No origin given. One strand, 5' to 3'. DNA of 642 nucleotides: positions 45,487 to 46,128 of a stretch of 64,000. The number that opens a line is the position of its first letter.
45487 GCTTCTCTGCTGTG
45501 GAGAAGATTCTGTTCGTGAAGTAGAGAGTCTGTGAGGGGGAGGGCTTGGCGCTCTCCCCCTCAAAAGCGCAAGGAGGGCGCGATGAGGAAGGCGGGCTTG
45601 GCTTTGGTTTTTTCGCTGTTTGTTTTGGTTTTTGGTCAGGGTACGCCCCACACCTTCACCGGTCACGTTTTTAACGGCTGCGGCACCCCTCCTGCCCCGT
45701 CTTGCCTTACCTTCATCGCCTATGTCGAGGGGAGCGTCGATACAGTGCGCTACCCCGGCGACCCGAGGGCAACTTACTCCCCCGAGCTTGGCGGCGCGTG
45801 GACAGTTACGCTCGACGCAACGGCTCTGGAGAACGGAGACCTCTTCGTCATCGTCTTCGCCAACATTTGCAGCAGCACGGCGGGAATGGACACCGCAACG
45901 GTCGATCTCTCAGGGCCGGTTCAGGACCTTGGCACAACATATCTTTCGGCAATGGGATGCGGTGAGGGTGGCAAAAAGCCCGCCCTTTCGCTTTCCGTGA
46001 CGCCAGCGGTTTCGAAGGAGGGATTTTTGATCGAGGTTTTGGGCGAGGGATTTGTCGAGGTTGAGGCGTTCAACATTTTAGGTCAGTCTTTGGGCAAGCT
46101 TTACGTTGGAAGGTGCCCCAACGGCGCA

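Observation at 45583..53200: Unnamed ~100-aa N-terminal module (mature N-terminus QG-x-PH-[ST]-[FLI]-x-G...C...V) shared by three consecutive genes, one of which is only module+CTD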

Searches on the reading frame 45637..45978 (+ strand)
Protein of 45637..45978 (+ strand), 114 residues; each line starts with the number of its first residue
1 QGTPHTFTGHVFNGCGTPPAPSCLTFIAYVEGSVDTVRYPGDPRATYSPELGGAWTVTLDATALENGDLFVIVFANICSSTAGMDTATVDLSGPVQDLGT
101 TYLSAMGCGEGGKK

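Call 9: search_protein_families(library=pfam, proteins=[window:45637-45978:+], max_evalue=10)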
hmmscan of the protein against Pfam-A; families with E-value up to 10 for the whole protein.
seq(114 aa): 0 families

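Call 11: find_homologous_proteins(query=window:45637-45978:+, max_evalue=0.01)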
Query seq(114 aa): 6 candidates shared short words with the query, none scored E <= 0.01.

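Call 19: predict_structure(alignment_id=A2)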
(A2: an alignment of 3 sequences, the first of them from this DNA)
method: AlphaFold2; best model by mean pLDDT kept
length: 106 residues; sequences in the alignment: 3
mean_pLDDT: 93.3   pTM: 0.84
mean pLDDT of the five models: 93.3, 93.0, 93.0, 92.6, 92.0
residues with pLDDT >= 90: 90; 70-90: 14; 50-70: 1; < 50: 1
segments of 3 or more residues with pLDDT < 50: none
pLDDT, mean of each block of 10 residues (from residue 1): 85 96 97 91 96 94 88 97 96 94 91
secondary structure, 60 per line:
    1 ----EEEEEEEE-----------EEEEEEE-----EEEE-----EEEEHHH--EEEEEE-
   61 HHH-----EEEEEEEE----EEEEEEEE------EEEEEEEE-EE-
elements in order: E5-12 E24-30 E36-39 E45-48 E54-59 E69-76 E81-88 E95-102
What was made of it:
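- On Transthyretin-like / CarboxypepD_reg-like domains: AlphaFold pLDDT 93.3 (call 19).
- AlphaFold pLDDT 93.3: call 19.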

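Call 21: search_protein_representatives(alignment_id=A2)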
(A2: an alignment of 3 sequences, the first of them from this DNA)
Query: 3 sequences, 105 profile positions. Proteins with E-value up to 0.001 (for the whole library): 58; up to 1e-10: 16; up to 1e-30: 1. The best 58 are listed.
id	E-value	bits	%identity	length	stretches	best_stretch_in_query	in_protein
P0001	2.1e-46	172.7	-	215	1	1-105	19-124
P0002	3.5e-21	91.7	-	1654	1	1-104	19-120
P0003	7.9e-21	90.6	-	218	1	1-103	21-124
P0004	1.0e-15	74.1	-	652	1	1-104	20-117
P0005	6.3e-15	71.6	-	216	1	1-103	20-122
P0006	6.8e-15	71.5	-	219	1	1-101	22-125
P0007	9.0e-15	71.1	-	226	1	1-104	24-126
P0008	4.3e-14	68.9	-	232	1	3-102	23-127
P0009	4.3e-13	65.7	-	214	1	1-105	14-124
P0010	7.4e-13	64.9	-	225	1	1-103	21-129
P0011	5.3e-12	62.2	-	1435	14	13-89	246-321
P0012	6.2e-12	62.0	-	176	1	25-103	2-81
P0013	6.3e-12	62.0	-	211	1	3-103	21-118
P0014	7.0e-12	61.8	-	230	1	1-105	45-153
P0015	2.1e-11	60.3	-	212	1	1-103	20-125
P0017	1.6e-10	57.4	-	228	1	1-103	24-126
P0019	7.6e-10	55.3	-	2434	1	1-102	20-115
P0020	1.0e-09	54.8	-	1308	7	40-96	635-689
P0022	3.3e-09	53.2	-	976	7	39-82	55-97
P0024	2.0e-08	50.7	-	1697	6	47-97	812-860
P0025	4.0e-08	49.7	-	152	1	1-103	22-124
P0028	2.7e-07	47.1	-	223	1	1-102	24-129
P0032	2.1e-06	44.2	-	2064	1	1-104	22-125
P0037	1.2e-05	41.7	-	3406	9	35-73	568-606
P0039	1.7e-05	41.3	-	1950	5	37-78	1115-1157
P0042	3.7e-05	40.2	-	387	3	40-96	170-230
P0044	5.0e-05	39.8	-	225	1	4-105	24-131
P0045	9.1e-05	39.0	-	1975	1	3-103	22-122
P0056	6.1e-04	36.3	-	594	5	5-69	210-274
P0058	8.6e-04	35.8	-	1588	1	2-104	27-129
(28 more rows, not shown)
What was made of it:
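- Checked: In 1.84 billion representative proteins it finds 58 hits at E<=1e-3 (call 21).
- Tried and rejected: The exhaustive HMMER search was needed (call 21). Eight multi-repeat hits from call 21 (P0011, P0020, P0022, P0024, P0037, P0039, P0042, P0056).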

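Call 23: fold_search(model_id=the predicted structure, library=pdb)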
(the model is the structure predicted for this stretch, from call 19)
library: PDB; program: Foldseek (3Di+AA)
matches with E <= 10: 1416; with E <= 0.001: 0
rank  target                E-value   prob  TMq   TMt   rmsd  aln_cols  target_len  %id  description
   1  6az5                  5.7e-03  1.00  0.48  0.45   6.7       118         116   13  Crystal structure of CBMd (family CBM41) from Eubacterium rectale Amy13K (released 2017-11-29)
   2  8ft9_A                7.6e-03  0.89  0.37  0.37   9.9       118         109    8  Crystal structure of a new antigen receptor variable domain from nurse sharks (released 2025-04-02)
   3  7s83_A                7.6e-03  0.47  0.26  0.25  16.8       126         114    8  Crystal structure of SARS CoV-2 Spike Receptor Binding Domain in complex with shark neutralizing VNARs ShAb01 and ShAb (released 2022-11-23)
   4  9djw_n                1.4e-02  0.77  0.35  0.34  10.9       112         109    8  X-ray crystal structure of TNFa-VNAR D1 complex (released 2025-09-10)
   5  4ozg_F                1.5e-02  0.57  0.31  0.18  11.1       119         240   12  D2 protein complex (released 2014-04-16)
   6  2i27_N                1.6e-02  0.87  0.39  0.38  10.3       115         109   10  Crystal Structure Analysis of the Nurse Shark New Antigen Receptor Ancestral variable domain (released 2007-03-06)
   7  7wrj_B                2.2e-02  0.63  0.33  0.33  10.4       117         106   12  Local CryoEM structure of the SARS-CoV-2 S6P(B.1.1.529) in complex with BD55-4637 Fab (released 2022-09-28)
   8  5yy5_L                2.5e-02  0.60  0.34  0.32  12.3       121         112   13  Structural definition of a unique neutralization epitope on the receptor-binding domain of MERS-CoV spike glycoprotein (released 2018-08-01)
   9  9djw_D                2.8e-02  0.60  0.33  0.33  11.1       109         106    8  X-ray crystal structure of TNFa-VNAR D1 complex (released 2025-09-10)
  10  2ywy_A                2.9e-02  0.33  0.27  0.26  16.8       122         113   10  Structure of new antigen receptor variable domain from sharks (released 2007-10-30)
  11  7spo_C                3.1e-02  0.75  0.34  0.31   8.2        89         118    8  Crystal structure of the SARS-CoV-2 receptor binding domain in complex with VNAR 3B4 (released 2022-01-05)
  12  7ndt_JJJ              3.1e-02  0.47  0.32  0.18  11.6       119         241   13  UL40:01 TCR in complex with HLA-E with a non-natural amino acid (released 2022-01-26)
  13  5l8l_B                3.5e-02  0.60  0.31  0.31  10.5        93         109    9  Aurora-A kinase domain in complex with vNAR-D01 (crystal form 1) (released 2016-07-20)
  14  6e8v_Z                3.5e-02  0.60  0.35  0.22  10.6       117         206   18  The crystal structure of bovine ultralong antibody BOV-1 (released 2019-09-04)
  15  7fbj_P                3.5e-02  0.41  0.30  0.29  11.7       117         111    8  Crystal structure of SARS-CoV-2 receptor binding domain in complex with neutralizing nanobody 17F6 (released 2022-07-13)
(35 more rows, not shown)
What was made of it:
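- On Transthyretin-like / CarboxypepD_reg-like domains: Foldseek against PDB was weak, best E 5.7e-3 (call 23).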

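Call 32: search_protein_families(library=pfam, alignment_id=A3, max_evalue=0.1)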
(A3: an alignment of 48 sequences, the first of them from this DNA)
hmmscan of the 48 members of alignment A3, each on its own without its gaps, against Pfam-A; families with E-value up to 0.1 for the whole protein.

A. member 1, seq(106 aa): 0 families

B. families by the number of members that match (of 48 scanned): 6 families
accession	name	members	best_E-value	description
PF13648.12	Lipocalin_4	1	0.0062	Lipocalin-like domain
PF04450.18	BSP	1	0.015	Peptidase of plants and bacteria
PF21720.4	MIOS_WD40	1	0.019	MIOS, WD40 repeat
PF21919.2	P23-45_portal_barrel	1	0.032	Phage P23-45 portal protein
PF07203.16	DUF1412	1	0.066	Protein of unknown function (DUF1412)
PF03347.19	TDH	1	0.098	Vibrio thermostable direct hemolysin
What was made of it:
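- On Fibrillar adhesins: No recognised adhesive domain is present, because the module matches none (call 32).
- No ligand-binding family matched (call 32).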

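Call 33: search_solved_structures(query=A3, max_evalue=1)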
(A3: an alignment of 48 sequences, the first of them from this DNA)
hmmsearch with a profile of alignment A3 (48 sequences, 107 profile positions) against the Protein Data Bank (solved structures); distinct sequences matched with E-value up to 1: 21.
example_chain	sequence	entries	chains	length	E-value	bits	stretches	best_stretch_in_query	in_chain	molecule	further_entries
7aq8_A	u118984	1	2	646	0.057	16.4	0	29-62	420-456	Nitrous-oxide reductase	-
7apy_A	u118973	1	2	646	0.063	16.3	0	29-62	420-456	Nitrous-oxide reductase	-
7aq0_A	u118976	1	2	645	0.067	16.2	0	29-62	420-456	Nitrous-oxide reductase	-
7aq3_A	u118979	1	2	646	0.14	15.2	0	29-62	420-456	Nitrous-oxide reductase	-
7aq6_A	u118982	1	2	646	0.14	15.2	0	29-62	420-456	Nitrous-oxide reductase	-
7aq2_A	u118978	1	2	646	0.2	14.7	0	29-62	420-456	Nitrous-oxide reductase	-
7aq7_A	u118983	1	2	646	0.23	14.5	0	29-62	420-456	Nitrous-oxide reductase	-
3sbp_A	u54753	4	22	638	0.24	14.5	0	29-62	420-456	Nitrous-oxide reductase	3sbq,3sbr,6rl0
6y6y_A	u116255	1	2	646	0.25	14.4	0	29-62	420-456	Nitrous-oxide reductase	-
6y7e_A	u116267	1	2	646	0.25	14.4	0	29-62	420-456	Nitrous-oxide reductase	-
6rkz_A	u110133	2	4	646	0.25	14.4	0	29-62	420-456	Nitrous-oxide reductase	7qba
6y72_A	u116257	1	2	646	0.25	14.4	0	29-62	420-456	Nitrous-oxide reductase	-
7aqa_A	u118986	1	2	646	0.25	14.4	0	29-62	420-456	Nitrous-oxide reductase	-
6y71_A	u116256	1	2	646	0.25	14.4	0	29-62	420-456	Nitrous-oxide reductase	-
7aq9_A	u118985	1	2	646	0.27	14.3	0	29-62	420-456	Nitrous-oxide reductase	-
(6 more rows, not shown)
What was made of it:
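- Tried and rejected: Nothing below E=0.05 (call 33).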

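Call 34: find_homologous_proteins(query=A3, max_evalue=0.001)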
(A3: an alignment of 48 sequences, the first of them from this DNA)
Query A3 (48 sequences) (106 aa, profile of the alignment): 1 proteins with E <= 0.001 among 535 candidates.
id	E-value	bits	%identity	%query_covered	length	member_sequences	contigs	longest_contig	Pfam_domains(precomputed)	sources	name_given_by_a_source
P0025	2.9e-31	125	29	97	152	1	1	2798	-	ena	-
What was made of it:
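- Tried and rejected: It found nothing with the A module (call 11) and only P0025 with the 48-sequence profile (call 34).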

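Call 39: find_related_loci(query=A5, collection=genome_contigs, flank=10000)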
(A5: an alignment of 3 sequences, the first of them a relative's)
Query A5 (215 aa) in genome_contigs; peptide patterns used: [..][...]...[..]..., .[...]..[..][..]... (x = any residue, [..] = any of these).
187 stretches matched a pattern, but none encodes a relative of the query by tblastn (E <= 1e-3).
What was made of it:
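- Tried and rejected: A5 matched nothing in genome_contigs (call 39).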

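Call 40: find_encoding_contigs(protein=P0003, flank=10000, max_places=4)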
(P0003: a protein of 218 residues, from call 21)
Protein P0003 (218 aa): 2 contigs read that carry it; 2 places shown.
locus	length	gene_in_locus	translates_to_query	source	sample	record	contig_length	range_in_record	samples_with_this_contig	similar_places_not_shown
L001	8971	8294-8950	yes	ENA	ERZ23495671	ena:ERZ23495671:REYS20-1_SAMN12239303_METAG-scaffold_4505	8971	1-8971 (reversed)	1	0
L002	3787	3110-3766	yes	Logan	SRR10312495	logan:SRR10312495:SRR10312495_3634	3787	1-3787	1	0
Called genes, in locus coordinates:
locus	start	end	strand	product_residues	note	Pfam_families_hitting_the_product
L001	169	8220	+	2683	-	-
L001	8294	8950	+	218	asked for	PF18962:Por_Secre_tail (weak)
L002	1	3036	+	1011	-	?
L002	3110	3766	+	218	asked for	PF18962:Por_Secre_tail (weak)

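Call 41: find_encoding_contigs(protein=P0005, flank=10000, max_places=4)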
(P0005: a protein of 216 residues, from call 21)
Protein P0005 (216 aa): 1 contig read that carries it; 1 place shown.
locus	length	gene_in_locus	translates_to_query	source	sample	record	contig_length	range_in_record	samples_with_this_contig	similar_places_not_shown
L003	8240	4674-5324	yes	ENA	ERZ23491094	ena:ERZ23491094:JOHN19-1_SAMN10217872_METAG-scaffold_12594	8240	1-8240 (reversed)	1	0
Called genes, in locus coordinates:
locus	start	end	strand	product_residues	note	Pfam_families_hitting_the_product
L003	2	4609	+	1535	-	?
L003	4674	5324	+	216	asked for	-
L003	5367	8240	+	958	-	?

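Call 42: find_encoding_contigs(protein=P0009, flank=10000, max_places=4)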
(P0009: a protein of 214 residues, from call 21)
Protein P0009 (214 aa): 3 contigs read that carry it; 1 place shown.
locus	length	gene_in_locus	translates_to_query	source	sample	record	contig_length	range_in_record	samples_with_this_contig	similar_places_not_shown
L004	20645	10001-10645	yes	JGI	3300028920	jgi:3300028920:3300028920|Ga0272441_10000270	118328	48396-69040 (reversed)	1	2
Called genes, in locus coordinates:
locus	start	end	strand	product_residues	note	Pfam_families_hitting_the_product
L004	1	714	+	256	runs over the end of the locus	PF01066:CDP-OH_P_transf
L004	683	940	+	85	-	PF02700:PurS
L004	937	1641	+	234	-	PF13507:GATase_5, PF01965:DJ-1_PfpI (faint), PF07685:GATase_3 (weak)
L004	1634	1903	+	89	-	PF14209:DUF4321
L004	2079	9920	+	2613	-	PF19077:Big_13 (faint), PF13860:FlgD_ig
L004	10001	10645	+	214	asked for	PF18962:Por_Secre_tail (weak), PF13860:FlgD_ig (weak)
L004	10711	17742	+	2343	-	PF13860:FlgD_ig, PF18962:Por_Secre_tail (weak)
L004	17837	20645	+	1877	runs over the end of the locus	PF13860:FlgD_ig (faint), PF00041:fn3 (faint)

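Call 43: find_encoding_contigs(protein=P0007, flank=10000, max_places=4)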
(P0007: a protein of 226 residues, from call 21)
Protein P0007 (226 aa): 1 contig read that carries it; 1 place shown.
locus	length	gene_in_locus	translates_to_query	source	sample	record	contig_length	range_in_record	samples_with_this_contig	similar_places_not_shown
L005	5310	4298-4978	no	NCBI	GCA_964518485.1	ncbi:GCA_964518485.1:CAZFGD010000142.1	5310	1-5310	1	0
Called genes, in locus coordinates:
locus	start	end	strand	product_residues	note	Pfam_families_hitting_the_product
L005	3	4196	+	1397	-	?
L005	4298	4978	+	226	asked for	-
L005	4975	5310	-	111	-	?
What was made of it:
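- In L005 the small gene is not followed by an N-module giant (call 43).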

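Call 58: search_protein_families(library=ncbifam, alignment_id=A7, max_evalue=0.01)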
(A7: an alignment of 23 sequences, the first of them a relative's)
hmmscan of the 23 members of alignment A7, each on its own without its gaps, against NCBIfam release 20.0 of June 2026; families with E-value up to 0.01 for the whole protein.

A. member 1, P0001 (215 aa): 1 family
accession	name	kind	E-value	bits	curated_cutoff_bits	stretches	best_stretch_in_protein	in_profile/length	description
TIGR04183.1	Por_Secre_tail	domain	0.0051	16.8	23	0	145-211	8-69/72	T9SS type A sorting domain-containing protein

B. families by the number of members that match (of 23 scanned): 13 families
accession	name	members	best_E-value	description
TIGR04183.1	Por_Secre_tail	23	1.3e-12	T9SS type A sorting domain-containing protein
NF038113.1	T9SSA_dep_M36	17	1.2e-08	T9SS-dependent M36 family metallopeptidase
NF052228.1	T9SS_PorZ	9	7.7e-07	type IX secretion system anionic LPS delivery protein PorZ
NF033708.1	T9SS_Cterm_ChiA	6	0.00026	T9SS sorting signal type C domain-containing protein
NF033707.1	T9SS_sortase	5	4e-09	type IX secretion system sortase PorU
NF005176.1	PRK06655.1-1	5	2.4e-08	flagellar hook assembly protein FlgD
NF050177.1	TapA_OM_Porphy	3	1.4e-06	TapA/TapC family T9SS-dependent outer membrane protein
NF009453.0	PRK12813.1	3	0.0031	flagellar basal body rod modification protein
NF009277.0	PRK12634.1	2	8.5e-06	flagellar basal body rod modification protein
NF009452.0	PRK12812.1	2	0.0014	flagellar basal body rod modification protein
NF052323.1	T9SSA_dep_M6i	2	0.0043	T9SS-dependent M6-like inactivated metalloprotease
NF033799.1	inhib_PhrA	1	0.0042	PhrA family phosphatase inhibitor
NF052644.1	T9SS_DNase_Rie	1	0.0095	T9SS-dependent surface endonuclease, AS87_RS02955 family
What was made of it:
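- On T9SS type-A CTD cargo (TIGR04183 / PF18962): However, A aligns full-length with 22 small relatives, and all 23 hit TIGR04183 at E<=0.01, best 1.3e-12 (call 58).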

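Call 59: search_protein_families(library=pfam, alignment_id=A7, max_evalue=0.01)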
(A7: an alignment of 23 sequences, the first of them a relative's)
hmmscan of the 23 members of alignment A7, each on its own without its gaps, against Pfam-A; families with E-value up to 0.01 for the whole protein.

A. member 1, P0001 (215 aa): 0 families

B. families by the number of members that match (of 23 scanned): 4 families
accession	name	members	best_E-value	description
PF18962.6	Por_Secre_tail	21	2.2e-12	Secretion system C-terminal sorting domain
PF13860.13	FlgD_ig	8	6.1e-09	FlgD Ig-like domain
PF13585.12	CHU_C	6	0.00017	CHU_C Type IX secretion signal domain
PF13648.12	Lipocalin_4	1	0.0085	Lipocalin-like domain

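Call 72: predict_structure(alignment_id=A7)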
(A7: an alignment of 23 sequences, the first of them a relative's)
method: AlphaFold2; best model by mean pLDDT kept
length: 215 residues; sequences in the alignment: 23
mean_pLDDT: 89.8   pTM: 0.55
mean pLDDT of the five models: 89.8, 89.6, 89.2, 88.7, 88.4
residues with pLDDT >= 90: 155; 70-90: 42; 50-70: 12; < 50: 6
segments of 3 or more residues with pLDDT < 50: 125-130
pLDDT, mean of each block of 10 residues (from residue 1): 76 73 94 96 95 93 97 90 92 95 95 96 60 82 84 94 97 93 93 95 95 89
secondary structure, 60 per line:
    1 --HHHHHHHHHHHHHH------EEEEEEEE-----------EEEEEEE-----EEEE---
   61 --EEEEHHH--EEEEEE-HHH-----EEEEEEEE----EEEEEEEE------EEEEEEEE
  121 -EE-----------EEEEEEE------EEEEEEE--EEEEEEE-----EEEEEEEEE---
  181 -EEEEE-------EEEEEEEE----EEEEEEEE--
elements in order: H3-16 E23-30 E42-48 E54-57 E63-66 E72-77 E87-94 E99-106 E113-120 E135-141 E148-154 E157-163 E169-177 E182-186 E194-201 E206-213
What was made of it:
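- On T9SS type-A CTD cargo (TIGR04183 / PF18962): A also has a 7-strand C-terminal sandwich in the AlphaFold model (call 72).
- Checked: Gene A is module plus CTD: AlphaFold gives a signal helix at 3-16, an 8-strand module at 23-122, a disordered linker at 125-130 and a 7-strand domain at 135-213 (call 72).
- The two-domain AlphaFold model is confident, pLDDT 89.8 (call 72).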

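Call 74: fold_search(model_id=the predicted structure, library=pdb)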
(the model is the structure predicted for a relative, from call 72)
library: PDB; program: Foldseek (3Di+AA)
matches with E <= 10: 1632; with E <= 0.001: 100
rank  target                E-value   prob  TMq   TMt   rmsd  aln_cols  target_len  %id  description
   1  6tyb_C                5.3e-06  1.00  0.23  0.29  13.0       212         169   11  Isolation and Structure of an Antibody that Fully Neutralizes Isolate SIVmac239 Reveals Functional Similarity of SIV a (released 2019-10-02)
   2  8jmw_A                8.1e-06  1.00  0.31  0.14  15.8       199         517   16  Fibril form of serine peptidase Vpr (released 2023-12-06)
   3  3jwd_D                9.6e-06  1.00  0.23  0.26  13.7       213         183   11  Structure of HIV-1 gp120 with gp41-Interactive Region: Layered Architecture and Basis of Conformational Mobility (released 2009-12-29)
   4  6moe_C                2.3e-05  1.00  0.27  0.27  20.7       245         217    9  Monomeric DARPin E2 complex with EpoR (released 2019-06-05)
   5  8w90_D                3.3e-05  1.00  0.24  0.29  14.1       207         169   12  crystal structure of CD4-D1D2 with Nb457 (released 2024-09-04)
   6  4y5x_L                4.3e-05  1.00  0.28  0.29  19.1       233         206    8  Diabody 305 complex with EpoR (released 2015-03-18)
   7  4y5x_I                4.8e-05  1.00  0.28  0.28  19.2       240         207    8  Diabody 305 complex with EpoR (released 2015-03-18)
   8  8aom_A                4.8e-05  1.00  0.25  0.25  15.3       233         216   10  Complex of PD-L1 with VHH1 (released 2023-06-14)
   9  7xad_A                6.0e-05  1.00  0.25  0.25  15.9       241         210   11  Crystal strucutre of PD-L1 and DBL2_02 designed protein binder (released 2023-04-12)
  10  3bik_A                6.3e-05  1.00  0.24  0.24  16.8       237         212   10  Crystal Structure of the PD-1/PD-L1 Complex (released 2008-02-26)
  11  6umg_L                6.6e-05  1.00  0.26  0.26  16.9       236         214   12  Crystal structure of erenumab Fab bound to the extracellular domain of CGRP receptor (released 2020-02-12)
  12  4p9h_C                7.0e-05  1.00  0.24  0.30  13.6       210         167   10  Crystal structure of 8ANC195 Fab in complex with gp120 of 93TH057 HIV-1 and soluble CD4 D1D2 (released 2014-05-21)
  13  6moj_B                7.8e-05  1.00  0.26  0.26  20.0       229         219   10  Dimeric DARPin A_angle_R5 complex with EpoR (released 2019-06-05)
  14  1i8l_A                9.2e-05  1.00  0.25  0.27  16.4       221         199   10  HUMAN B7-1/CTLA-4 CO-STIMULATORY COMPLEX (released 2001-04-04)
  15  6e8v_Z                9.2e-05  1.00  0.26  0.27  15.4       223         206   15  The crystal structure of bovine ultralong antibody BOV-1 (released 2019-09-04)
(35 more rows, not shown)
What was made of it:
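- Tried and rejected: With the full-length A model it returned two-domain Ig proteins such as Fabs and CD4, which is uninformative for the CTD (call 74).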

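Call 76: find_encoding_contigs(protein=P0028, flank=10000, max_places=3)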
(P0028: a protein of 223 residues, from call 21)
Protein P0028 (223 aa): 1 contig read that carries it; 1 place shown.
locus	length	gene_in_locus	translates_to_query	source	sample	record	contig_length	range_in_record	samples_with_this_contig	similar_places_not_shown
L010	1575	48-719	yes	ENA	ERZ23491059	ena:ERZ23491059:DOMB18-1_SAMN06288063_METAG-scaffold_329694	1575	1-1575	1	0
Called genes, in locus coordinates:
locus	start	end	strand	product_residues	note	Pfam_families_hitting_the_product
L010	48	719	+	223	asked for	PF18962:Por_Secre_tail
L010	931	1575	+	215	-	?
